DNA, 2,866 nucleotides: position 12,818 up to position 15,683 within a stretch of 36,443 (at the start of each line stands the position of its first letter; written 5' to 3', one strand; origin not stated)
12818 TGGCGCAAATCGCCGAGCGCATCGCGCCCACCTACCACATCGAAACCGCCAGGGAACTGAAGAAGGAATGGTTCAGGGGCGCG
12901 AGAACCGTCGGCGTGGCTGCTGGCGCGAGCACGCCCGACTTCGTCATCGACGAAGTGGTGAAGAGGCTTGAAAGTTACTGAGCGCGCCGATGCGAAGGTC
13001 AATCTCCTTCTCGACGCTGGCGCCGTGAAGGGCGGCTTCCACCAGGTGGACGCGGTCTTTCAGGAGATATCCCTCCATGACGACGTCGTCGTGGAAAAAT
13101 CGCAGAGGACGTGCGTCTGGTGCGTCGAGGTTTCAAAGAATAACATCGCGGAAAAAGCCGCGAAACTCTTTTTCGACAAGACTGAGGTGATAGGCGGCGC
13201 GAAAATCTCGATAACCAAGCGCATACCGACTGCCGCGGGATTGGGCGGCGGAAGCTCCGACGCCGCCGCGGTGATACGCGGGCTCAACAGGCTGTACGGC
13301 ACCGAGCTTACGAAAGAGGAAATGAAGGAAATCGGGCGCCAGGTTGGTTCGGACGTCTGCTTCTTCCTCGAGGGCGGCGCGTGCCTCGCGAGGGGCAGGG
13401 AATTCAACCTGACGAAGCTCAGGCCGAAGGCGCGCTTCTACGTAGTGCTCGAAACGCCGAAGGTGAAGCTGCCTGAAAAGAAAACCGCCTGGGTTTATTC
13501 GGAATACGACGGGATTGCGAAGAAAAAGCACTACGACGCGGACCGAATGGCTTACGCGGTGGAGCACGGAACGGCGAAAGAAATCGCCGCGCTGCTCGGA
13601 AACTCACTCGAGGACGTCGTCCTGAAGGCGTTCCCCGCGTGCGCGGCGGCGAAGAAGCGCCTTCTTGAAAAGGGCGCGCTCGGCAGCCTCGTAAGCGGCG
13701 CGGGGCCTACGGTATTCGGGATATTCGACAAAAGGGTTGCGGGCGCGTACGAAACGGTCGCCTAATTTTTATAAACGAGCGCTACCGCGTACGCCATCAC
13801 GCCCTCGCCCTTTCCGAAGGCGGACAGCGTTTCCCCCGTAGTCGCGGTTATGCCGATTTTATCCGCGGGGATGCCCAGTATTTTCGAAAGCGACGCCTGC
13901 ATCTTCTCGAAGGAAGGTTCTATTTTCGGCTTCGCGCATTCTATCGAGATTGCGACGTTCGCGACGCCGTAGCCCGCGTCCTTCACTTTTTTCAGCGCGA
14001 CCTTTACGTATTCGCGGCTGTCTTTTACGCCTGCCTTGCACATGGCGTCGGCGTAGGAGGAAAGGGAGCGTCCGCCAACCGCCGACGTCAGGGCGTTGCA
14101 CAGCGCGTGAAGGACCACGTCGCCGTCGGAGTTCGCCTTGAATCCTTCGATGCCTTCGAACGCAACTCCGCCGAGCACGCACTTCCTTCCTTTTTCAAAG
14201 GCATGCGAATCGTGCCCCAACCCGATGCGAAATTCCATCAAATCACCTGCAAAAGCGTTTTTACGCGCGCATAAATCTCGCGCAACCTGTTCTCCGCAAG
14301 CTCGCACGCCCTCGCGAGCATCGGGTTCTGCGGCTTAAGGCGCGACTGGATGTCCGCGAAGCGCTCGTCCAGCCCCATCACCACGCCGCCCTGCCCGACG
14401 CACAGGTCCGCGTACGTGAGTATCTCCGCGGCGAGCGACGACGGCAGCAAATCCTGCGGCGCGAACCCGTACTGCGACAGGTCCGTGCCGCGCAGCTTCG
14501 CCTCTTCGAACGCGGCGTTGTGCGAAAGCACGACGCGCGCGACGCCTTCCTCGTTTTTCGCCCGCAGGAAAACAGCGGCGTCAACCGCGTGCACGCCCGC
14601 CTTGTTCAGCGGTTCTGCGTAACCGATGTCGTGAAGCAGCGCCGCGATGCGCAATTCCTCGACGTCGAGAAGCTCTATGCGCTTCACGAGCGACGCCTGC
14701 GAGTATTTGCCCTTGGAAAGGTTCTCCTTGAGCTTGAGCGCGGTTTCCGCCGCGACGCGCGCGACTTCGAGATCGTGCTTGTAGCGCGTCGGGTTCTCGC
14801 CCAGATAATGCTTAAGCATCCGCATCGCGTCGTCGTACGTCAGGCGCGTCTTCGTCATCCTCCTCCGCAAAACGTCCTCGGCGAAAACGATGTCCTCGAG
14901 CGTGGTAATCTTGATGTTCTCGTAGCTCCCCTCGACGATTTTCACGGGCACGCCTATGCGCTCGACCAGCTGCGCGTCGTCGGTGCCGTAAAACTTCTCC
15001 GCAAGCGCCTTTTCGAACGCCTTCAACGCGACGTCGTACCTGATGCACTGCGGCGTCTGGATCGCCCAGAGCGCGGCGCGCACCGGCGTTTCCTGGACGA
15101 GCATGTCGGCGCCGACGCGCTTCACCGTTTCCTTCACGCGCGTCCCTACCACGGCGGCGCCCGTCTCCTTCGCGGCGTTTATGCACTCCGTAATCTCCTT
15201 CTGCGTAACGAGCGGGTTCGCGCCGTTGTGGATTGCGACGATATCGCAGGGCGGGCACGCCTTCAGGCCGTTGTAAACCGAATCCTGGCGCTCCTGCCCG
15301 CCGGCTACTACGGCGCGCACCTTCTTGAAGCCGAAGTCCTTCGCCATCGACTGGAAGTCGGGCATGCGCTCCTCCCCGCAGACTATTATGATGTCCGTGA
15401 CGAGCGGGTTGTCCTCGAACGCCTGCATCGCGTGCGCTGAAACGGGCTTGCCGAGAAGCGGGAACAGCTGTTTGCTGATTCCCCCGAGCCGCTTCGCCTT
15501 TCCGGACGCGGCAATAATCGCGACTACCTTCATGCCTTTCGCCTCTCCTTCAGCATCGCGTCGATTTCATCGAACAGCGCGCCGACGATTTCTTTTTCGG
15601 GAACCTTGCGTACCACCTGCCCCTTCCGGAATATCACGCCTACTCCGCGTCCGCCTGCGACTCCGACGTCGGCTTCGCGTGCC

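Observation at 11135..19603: Complete bacterial-type MEP/DOXP isoprenoid pathway plus GGPP synthase in one 8.5-kb island of an archaeal chromosome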

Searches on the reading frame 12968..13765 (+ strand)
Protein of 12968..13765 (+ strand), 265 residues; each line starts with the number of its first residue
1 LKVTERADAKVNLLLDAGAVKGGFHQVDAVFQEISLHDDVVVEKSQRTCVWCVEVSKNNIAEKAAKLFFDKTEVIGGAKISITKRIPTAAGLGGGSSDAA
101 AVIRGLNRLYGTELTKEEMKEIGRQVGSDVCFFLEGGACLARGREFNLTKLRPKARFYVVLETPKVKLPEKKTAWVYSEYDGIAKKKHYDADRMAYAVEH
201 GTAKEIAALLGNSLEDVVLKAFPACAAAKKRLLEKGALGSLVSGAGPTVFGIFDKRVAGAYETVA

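Call 3: search_protein_families(library=pfam, proteins=[window:12968-13765:+])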
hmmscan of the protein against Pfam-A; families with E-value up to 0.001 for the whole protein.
window:12968-13765:+ (265 aa): 3 families
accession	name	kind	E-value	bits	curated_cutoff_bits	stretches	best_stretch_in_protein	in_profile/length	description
PF00288.32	GHMP_kinases_N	-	3.6e-19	69.2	22.3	1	59-137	1-87/87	GHMP kinases N terminal domain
PF08544.19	GHMP_kinases_C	-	2.7e-10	40.9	21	1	194-256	1-70/85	GHMP kinases C terminal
PF22700.2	MVD-like_N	-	2.6e-05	24.4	27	1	76-131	81-136/157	Diphosphomevalonate decarboxylase-like N-terminal domain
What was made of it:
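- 12968..13765 (+): ispE (CDP-ME kinase), 265 aa, TTG start. It overlaps ispH by 14 nt, and its stop overlaps the ispF stop. GHMP_kinases_N and _C domains (call 3).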

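Call 4: search_protein_families(library=ncbifam, proteins=[window:12968-13765:+])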
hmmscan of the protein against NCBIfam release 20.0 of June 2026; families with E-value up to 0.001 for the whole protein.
window:12968-13765:+ (265 aa): 15 families
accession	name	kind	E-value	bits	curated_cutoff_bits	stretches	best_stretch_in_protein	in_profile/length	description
TIGR00154.1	ispE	equivalog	4.2e-55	187.4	138.7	1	1-256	1-261/294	4-(cytidine 5'-diphospho)-2-C-methyl-D-erythritol kinase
NF002870.0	PRK03188.1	equivalog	1e-52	178.7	286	1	2-249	10-266/310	4-(cytidine 5'-diphospho)-2-C-methyl-D-erythritol kinase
NF011205.0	PRK14611.1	equivalog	1.9e-37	129.3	364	1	7-252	6-251/275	4-(cytidine 5'-diphospho)-2-C-methyl-D-erythritol kinase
NF011202.0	PRK14608.1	equivalog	3.3e-37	128.4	204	1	2-256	9-268/294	4-(cytidine 5'-diphospho)-2-C-methyl-D-erythritol kinase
NF003216.0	PRK04181.1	equivalog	1.1e-23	84.3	191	1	7-251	5-252/257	4-(cytidine 5'-diphospho)-2-C-methyl-D-erythritol kinase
NF011207.0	PRK14613.1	equivalog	4.5e-22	78.6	359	1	76-254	92-271/297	4-(cytidine 5'-diphospho)-2-C-methyl-D-erythritol kinase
NF002288.1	PRK01212.1-4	equivalog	1.6e-19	70.1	194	1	40-255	39-267/303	homoserine kinase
NF004568.0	PRK05905.1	equivalog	1.9e-14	54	321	1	55-250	67-253/261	4-(cytidine 5'-diphospho)-2-C-methyl-D-erythritol kinase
TIGR00191.1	thrB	equivalog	1.6e-13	50.2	168.25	1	43-256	45-268/304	homoserine kinase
TIGR01920.1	Shik_kin_archae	equivalog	1.2e-09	37.9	126.85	1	56-257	48-250/266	shikimate kinase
NF003036.0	PRK03926.1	equivalog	1.2e-08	34.4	403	1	34-130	29-128/302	mevalonate kinase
NF040726.1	BetaRFA-P_synth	equivalog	2.1e-07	30.4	328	1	37-147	43-156/327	beta-ribofuranosylaminobenzene 5'-phosphate synthase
TIGR00144.1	beta_RFAP_syn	subfamily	5.3e-06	25.8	113.5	1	37-145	43-153/325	beta-ribofuranosylaminobenzene 5'-phosphate synthase family protein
TIGR00549.1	mevalon_kin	equivalog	1.3e-05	24.8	163.05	1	59-126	64-129/276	mevalonate kinase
TIGR01240.1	mevDPdecarb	equivalog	0.00011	21.4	171.35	1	77-136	85-144/305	diphosphomevalonate decarboxylase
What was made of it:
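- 12968..13765 (+): TIGR00154 scores 187 bits (cut-off 139) (call 4).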

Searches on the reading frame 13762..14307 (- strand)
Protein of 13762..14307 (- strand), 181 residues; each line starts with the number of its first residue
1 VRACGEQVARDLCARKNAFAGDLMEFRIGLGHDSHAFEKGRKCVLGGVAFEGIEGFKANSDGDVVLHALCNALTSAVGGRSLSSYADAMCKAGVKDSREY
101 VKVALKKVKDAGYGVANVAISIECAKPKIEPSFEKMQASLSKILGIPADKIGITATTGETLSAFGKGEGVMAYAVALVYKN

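Call 3: search_protein_families(library=pfam, proteins=[window:13762-14307:-])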
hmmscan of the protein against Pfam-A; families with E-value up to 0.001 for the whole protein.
window:13762-14307:- (181 aa): 1 family
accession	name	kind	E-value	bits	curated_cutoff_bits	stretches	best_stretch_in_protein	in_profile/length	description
PF02542.21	YgbB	-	4.1e-43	147.8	26.7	1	26-178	1-154/155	YgbB family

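Call 4: search_protein_families(library=ncbifam, proteins=[window:13762-14307:-])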
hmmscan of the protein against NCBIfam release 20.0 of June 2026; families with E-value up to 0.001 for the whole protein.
window:13762-14307:- (181 aa): 2 families
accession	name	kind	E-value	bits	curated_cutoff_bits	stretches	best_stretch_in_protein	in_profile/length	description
TIGR00151.1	ispF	equivalog_domain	3.5e-47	160.3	116.45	1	27-180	1-155/155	2-C-methyl-D-erythritol 2,4-cyclodiphosphate synthase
NF006899.0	PRK09382.1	equivalog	3.7e-37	128.4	417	1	10-178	211-379/387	bifunctional 2-C-methyl-D-erythritol 4-phosphate cytidylyltransferase/2-C-methyl-D-erythritol 2,4-cyclodiphosphate synthase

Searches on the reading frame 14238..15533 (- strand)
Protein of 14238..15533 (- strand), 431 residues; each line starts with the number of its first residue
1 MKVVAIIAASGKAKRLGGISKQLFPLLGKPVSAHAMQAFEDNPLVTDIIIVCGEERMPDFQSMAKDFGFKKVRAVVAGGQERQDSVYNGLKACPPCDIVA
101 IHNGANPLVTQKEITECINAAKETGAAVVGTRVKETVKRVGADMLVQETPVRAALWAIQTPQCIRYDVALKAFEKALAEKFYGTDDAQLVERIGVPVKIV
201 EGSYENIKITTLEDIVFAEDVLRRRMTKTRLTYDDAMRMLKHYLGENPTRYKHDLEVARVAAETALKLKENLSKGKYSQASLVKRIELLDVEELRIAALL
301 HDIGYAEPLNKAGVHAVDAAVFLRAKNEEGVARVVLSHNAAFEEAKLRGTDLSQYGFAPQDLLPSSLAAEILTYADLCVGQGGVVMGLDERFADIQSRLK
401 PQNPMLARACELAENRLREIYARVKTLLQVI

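Call 3: search_protein_families(library=pfam, proteins=[window:14238-15533:-])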
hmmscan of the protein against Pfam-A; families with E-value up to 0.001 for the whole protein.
window:14238-15533:- (431 aa): 4 families
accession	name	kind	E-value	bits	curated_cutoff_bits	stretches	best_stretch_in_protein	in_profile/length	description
PF01128.25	IspD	-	7e-56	189.9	27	1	3-224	1-221/221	2-C-methyl-D-erythritol 4-phosphate cytidylyltransferase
PF12804.13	NTP_transf_3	-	5.3e-11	43.4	27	1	5-135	1-125/160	MobA-like NTP transferase domain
PF01966.28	HD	-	5.8e-10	39.9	22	1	250-376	1-111/116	HD domain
PF02348.25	CTP_transf_3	-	2.6e-07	31.1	22.6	1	4-138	1-131/217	Cytidylyltransferase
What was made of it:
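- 14238..14855 (-): C-terminal HD-superfamily domain fused to IspD (residues about 227-431). It is a putative metal-dependent phosphohydrolase or phosphodiesterase of unknown substrate. PF01966 matches residues 250-376 (call 3).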

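Call 4: search_protein_families(library=ncbifam, proteins=[window:14238-15533:-])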
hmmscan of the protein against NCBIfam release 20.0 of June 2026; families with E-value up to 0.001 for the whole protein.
window:14238-15533:- (431 aa): 15 families
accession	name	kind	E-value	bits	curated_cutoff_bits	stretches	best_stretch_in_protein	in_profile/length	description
TIGR00453.1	ispD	equivalog_domain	8.7e-61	205.2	181.3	1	5-221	2-218/219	2-C-methyl-D-erythritol 4-phosphate cytidylyltransferase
NF001186.0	PRK00155.2-3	equivalog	1.5e-57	194.6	253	1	1-222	3-222/224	2-C-methyl-D-erythritol 4-phosphate cytidylyltransferase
NF009924.0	PRK13385.1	subfamily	6.9e-45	153.4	342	1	4-223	4-224/230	2-C-methyl-D-erythritol 4-phosphate cytidylyltransferase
NF006899.0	PRK09382.1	equivalog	1.1e-35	123.5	417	1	2-226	6-224/387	bifunctional 2-C-methyl-D-erythritol 4-phosphate cytidylyltransferase/2-C-methyl-D-erythritol 2,4-cyclodiphosphate synthase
NF001183.0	PRK00155.1-3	subfamily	1.9e-29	102.6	166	1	4-226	3-235/237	D-ribitol-5-phosphate cytidylyltransferase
NF045665.1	NTPtran_DVU1551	equivalog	7.8e-14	51.5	315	2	4-129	2-124/359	DVU_1551 family NTP transferase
TIGR00295.1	TIGR00295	hypoth_equivalog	9.5e-09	35.2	172.35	1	252-414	16-158/164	TIGR00295 family protein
TIGR03310.1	matur_MocA_YgfJ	equivalog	8.4e-08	32.4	186.45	1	5-136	2-130/188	molybdenum cofactor cytidylyltransferase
NF009905.0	PRK13368.1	subfamily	7.2e-07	28.8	255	1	1-137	1-130/243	3-deoxy-manno-octulosonate cytidylyltransferase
NF003952.0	PRK05450.1-5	subfamily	7.9e-07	28.5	193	1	1-136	1-131/250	3-deoxy-manno-octulosonate cytidylyltransferase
TIGR00277.1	HDIG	domain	4.1e-06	26.6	27.6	1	251-339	6-82/84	HDIG domain-containing metalloprotein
TIGR02665.1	molyb_mobA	equivalog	3.5e-05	23.9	151.85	1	5-129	3-121/186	molybdenum cofactor guanylyltransferase MobA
NF001457.0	PRK00317.1-3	equivalog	5e-05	22.9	164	1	5-132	4-125/200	molybdenum cofactor guanylyltransferase MobA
NF003950.0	PRK05450.1-3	subfamily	0.00021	20.7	234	1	1-140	1-136/248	3-deoxy-manno-octulosonate cytidylyltransferase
NF049941.1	HyMthAminphonOxyTmpB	equivalog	0.00071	19.4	300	0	14-51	118-155/188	(R)-1-hydroxy-2-trimethylaminoethylphosphonate oxygenase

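Call 39: search_solved_structures(query=window:14241-15533:-, max_evalue=0.01, show_alignments=1)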
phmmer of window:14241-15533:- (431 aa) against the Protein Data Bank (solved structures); distinct sequences matched with E-value up to 0.01: 29.
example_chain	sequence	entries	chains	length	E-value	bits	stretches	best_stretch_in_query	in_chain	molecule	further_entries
5ddt_A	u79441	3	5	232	2.4e-50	174.9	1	5-223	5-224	2-C-methyl-D-erythritol 4-phosphate cytidylyltransferase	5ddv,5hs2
1w77_A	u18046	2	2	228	8.6e-40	140.2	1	3-223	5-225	2C-METHYL-D-ERYTHRITOL 4-PHOSPHATE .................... | 2-C-methyl-D-erythritol 4-phosphate cytidylyltransferase, chloroplastic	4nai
2yc3_A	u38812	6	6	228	1.3e-39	139.6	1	3-223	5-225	2-C-METHYL-D-ERYTHRITOL 4-PHOSPHATE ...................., CHLOROPLASTIC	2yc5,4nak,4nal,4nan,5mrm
5mrn_A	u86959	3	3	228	1.3e-39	139.6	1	3-223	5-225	2-C-methyl-D-erythritol 4-phosphate cytidylyltransferase, chloroplastic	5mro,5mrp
2ycm_A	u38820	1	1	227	1.3e-39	139.6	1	3-223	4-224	2-C-METHYL-D-ERYTHRITOL 4-PHOSPHATE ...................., CHLOROPLASTIC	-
5mrq_A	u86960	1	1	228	1.7e-38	135.9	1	3-223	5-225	2-C-methyl-D-erythritol 4-phosphate cytidylyltransferase, chloroplastic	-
4kt7_A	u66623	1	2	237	1.8e-28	102.9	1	4-225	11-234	2-C-methyl-D-erythritol 4-phosphate cytidylyltransferase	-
2xwl_A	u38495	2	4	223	6.5e-28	101.1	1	2-223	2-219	2-C-METHYL-D-ERYTHRITOL 4-PHOSPHATE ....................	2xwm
3f1c_A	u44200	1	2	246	3.4e-23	85.5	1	4-227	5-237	Putative 2-C-methyl-D-erythritol 4-phosphate cytidylyltransferase 2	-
3okr_A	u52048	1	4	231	1.7e-22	83.2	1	2-223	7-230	2-C-methyl-D-erythritol 4-phosphate cytidylyltransferase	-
3q7u_A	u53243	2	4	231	1.7e-22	83.2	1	2-223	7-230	2-C-methyl-D-erythritol 4-phosphate cytidyltransferase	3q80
2xwn_A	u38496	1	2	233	2.2e-22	82.9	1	2-222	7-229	2-C-METHYL-D-ERYTHRITOL 4-PHOSPHATE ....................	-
7kmw_A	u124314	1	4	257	4.2e-22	81.9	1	3-224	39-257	2-C-methyl-D-erythritol 4-phosphate cytidylyltransferase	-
4cvh_A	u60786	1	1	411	2.8e-21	79.2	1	3-242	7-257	ISOPRENOID SYNTHASE DOMAIN-CONTAINING PROTEIN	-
1vpa_A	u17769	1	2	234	4.3e-21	78.6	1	4-223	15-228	2-C-methyl-D-erythritol 4-phosphate cytidylyltransferase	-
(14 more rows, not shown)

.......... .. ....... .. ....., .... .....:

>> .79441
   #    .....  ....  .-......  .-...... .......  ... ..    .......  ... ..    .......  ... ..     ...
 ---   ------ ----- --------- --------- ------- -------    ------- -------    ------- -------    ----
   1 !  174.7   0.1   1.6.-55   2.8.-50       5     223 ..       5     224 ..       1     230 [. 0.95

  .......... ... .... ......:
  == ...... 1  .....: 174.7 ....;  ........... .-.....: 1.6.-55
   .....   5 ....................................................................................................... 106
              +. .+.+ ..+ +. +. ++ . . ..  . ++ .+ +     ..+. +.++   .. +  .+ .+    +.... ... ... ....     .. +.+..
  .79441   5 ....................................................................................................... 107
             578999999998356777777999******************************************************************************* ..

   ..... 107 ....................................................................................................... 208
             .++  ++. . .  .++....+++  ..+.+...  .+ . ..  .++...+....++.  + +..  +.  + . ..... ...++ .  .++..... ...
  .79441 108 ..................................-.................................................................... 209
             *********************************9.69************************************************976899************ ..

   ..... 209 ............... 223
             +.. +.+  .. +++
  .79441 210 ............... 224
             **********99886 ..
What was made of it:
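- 14856..15533 (-): IspD domain (MEP cytidylyltransferase), residues 1-226 of the 431-aa fusion protein. The best PDB match is 5ddt at E = 2.4e-50 (call 39).
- On MEP/DOXP pathway (seven enzymes): The IspD domain aligns to PDB 5ddt at E = 2.4e-50 (call 39).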

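Call 59: find_related_loci(query=window:14241-15533:-, collection=metagenome_contigs, flank=8000)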
Query window:14241-15533:- (431 aa) in metagenome_contigs; peptide patterns used: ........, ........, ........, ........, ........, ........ (x = any residue, [..] = any of these).
555 stretches matched a pattern; 84 encode a relative of the query (tblastn E <= 1e-3); the best 80 are kept; 80 distinct loci.
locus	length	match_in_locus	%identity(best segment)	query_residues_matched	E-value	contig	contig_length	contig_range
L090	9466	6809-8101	94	1-431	0e+0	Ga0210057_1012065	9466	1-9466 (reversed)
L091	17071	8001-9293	89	1-431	0e+0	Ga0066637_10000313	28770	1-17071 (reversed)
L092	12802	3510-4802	89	1-431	0e+0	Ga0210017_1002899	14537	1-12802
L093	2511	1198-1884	54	1-225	1e-82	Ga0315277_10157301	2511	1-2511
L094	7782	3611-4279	52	5-222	4e-62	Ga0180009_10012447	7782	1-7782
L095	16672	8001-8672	47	4-222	3e-61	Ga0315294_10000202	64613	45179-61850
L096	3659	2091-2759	48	5-222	2e-60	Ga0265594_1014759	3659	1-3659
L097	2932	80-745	48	6-222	8e-60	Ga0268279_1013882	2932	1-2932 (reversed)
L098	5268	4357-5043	48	4-225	2e-58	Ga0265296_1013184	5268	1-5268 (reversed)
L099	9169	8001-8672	47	4-222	2e-58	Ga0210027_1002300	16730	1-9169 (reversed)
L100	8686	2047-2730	45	4-226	3e-58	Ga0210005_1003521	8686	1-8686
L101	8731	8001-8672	47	4-222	4e-58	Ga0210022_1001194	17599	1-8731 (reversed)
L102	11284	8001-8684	45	4-226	3e-58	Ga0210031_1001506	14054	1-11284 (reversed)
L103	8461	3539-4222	45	4-226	7e-58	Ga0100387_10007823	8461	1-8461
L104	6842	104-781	46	4-224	8e-57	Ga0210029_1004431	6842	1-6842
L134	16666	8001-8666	45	4-222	8e-51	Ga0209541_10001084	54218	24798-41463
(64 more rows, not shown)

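Call 63: search_protein_families(library=pfam, proteins=[L095:907-1923:-, L095:2018-2770:-, L095:2767-3393:-, L095:3412-3984:-, L095:5082-6101:+, L095:10606-11406:-, L095:11408-12013:-, L095:13064-14035:-, L095:14044-15126:-, L095:15272-16234:-], max_evalue=0.00001)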
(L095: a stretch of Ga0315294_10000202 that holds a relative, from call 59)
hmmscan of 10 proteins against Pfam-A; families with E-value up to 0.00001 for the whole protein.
L095:907-1923:- (338 aa): 1 family
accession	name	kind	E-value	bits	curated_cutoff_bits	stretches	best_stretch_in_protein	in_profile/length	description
PF03706.18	LPG_synthase_TM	-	9.9e-37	127.4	33.4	1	8-307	2-298/302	Lysylphosphatidylglycerol synthase TM region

L095:2018-2770:- (250 aa): 0 families

L095:2767-3393:- (208 aa): 3 families
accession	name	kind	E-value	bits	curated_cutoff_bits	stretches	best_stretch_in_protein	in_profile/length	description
PF13023.12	HD_3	-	2.7e-30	105.9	22.5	1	11-172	1-139/165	HD domain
PF12917.13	YfbR-like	-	1.8e-10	41.2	25.9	1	7-76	2-75/182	5'-deoxynucleotidase YfbR-like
PF01966.28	HD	-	6.3e-09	36.6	22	1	35-160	3-115/116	HD domain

L095:3412-3984:- (190 aa): 1 family
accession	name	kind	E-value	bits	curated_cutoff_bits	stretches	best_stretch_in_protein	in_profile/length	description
PF18306.6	LDcluster4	-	3.4e-06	27.2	26.3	0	3-130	2-112/151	SLOG cluster4 family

L095:5082-6101:+ (339 aa): 2 families
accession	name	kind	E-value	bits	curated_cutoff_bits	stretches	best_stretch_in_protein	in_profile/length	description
PF01137.26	RTC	-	4.4e-76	255.4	27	1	8-329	1-221/221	RNA 3'-terminal phosphate cyclase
PF05189.18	RTC_insert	-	2.1e-18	67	23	1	180-275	1-100/102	RNA 3'-terminal phosphate cyclase (RTC), insert domain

L095:10606-11406:- (266 aa): 2 families
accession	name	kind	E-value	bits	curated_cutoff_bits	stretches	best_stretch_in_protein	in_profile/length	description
PF13649.12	Methyltransf_25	-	8e-08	33.3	27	1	46-147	1-95/97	Methyltransferase domain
PF13847.12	Methyltransf_31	-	3.6e-06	27.2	27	1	42-155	3-111/145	Methyltransferase domain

L095:11408-12013:- (201 aa): 0 families

L095:13064-14035:- (323 aa): 1 family
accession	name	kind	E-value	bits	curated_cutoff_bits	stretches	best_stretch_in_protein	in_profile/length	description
PF01869.26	BcrAD_BadFG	-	1.2e-50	173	31.5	1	5-258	1-270/271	BadF/BadG/BcrA/BcrD ATPase family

L095:14044-15126:- (360 aa): 2 families
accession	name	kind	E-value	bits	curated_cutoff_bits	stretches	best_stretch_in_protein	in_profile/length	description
PF09989.15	DUF2229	-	2.8e-15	57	29.4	1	14-75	13-75/218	CoA enzyme activase uncharacterised domain (DUF2229)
PF06050.19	HGD-D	-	2.6e-09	37.6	28.4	1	288-346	281-340/342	2-hydroxyglutaryl-CoA dehydratase, D-component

L095:15272-16234:- (320 aa): 1 family
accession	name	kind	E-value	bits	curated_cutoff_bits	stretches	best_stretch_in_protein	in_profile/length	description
PF09989.15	DUF2229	-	7.2e-45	153.7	29.4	1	4-203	1-216/218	CoA enzyme activase uncharacterised domain (DUF2229)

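Call 64: search_protein_families(library=pfam, proteins=[L134:485-1081:-, L134:1966-2421:+, L134:2467-3423:+, L134:3412-4329:-, L134:4428-4862:+, L134:9178-10275:+, L134:12230-13312:+, L134:13356-13820:-, L134:14498-14932:-, L134:15570-16412:-], max_evalue=0.00001)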
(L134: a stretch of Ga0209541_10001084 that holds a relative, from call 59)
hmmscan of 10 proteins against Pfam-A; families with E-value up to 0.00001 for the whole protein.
L134:485-1081:- (198 aa): 0 families

L134:1966-2421:+ (151 aa): 0 families

L134:2467-3423:+ (318 aa): 2 families
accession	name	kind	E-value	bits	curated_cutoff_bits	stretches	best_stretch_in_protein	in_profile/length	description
PF12706.13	Lactamase_B_2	-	1.7e-16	60.9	27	1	42-226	3-200/200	Beta-lactamase superfamily domain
PF13483.12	Lactamase_B_3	-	1.8e-06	28.5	24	1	40-225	17-160/160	Beta-lactamase superfamily domain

L134:3412-4329:- (305 aa): 1 family
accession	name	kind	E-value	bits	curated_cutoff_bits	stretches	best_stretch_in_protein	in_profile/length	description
PF06550.16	SPP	-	1.6e-18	67.7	23.9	1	64-304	31-280/283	Signal-peptide peptidase, presenilin aspartyl protease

L134:4428-4862:+ (144 aa): 1 family
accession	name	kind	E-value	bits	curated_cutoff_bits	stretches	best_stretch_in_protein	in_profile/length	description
PF09969.14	DUF2203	-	4.4e-33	115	24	1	14-137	1-122/122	Uncharacterized conserved protein (DUF2203)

L134:9178-10275:+ (365 aa): 1 family
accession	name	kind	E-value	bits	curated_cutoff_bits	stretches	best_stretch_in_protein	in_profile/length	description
PF00698.26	Acyl_transf_1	-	4.7e-09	36.6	32.7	1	89-252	55-202/319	Acyl transferase domain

L134:12230-13312:+ (360 aa): 1 family
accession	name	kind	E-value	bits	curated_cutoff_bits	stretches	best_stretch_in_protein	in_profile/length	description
PF00348.22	polyprenyl_synt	-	3.7e-51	174.2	27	1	42-309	9-249/251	Polyprenyl synthetase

L134:13356-13820:- (154 aa): 2 families
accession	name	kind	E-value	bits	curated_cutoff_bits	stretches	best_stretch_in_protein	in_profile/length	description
PF08069.17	Ribosomal_S13_N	-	5.9e-24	84.3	25.4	1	4-63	1-60/60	Ribosomal S13/S15 N-terminal domain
PF00312.27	Ribosomal_S15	-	1e-11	45.2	31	1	76-149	3-78/81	Ribosomal protein S15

L134:14498-14932:- (144 aa): 1 family
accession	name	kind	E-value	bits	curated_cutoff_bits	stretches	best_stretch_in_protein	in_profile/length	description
PF00572.24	Ribosomal_L13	-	2.3e-14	53.9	23.8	1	6-105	4-117/119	Ribosomal protein L13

L134:15570-16412:- (280 aa): 2 families
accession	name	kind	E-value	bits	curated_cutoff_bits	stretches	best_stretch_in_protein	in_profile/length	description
PF01000.31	RNA_pol_A_bac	-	4e-19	69.4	33.9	1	70-169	5-101/119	RNA polymerase Rpb3/RpoA insert domain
PF01193.29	RNA_pol_L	-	3.3e-12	46.4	24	1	34-266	2-71/74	RNA polymerase Rpb3/Rpb11 dimerisation domain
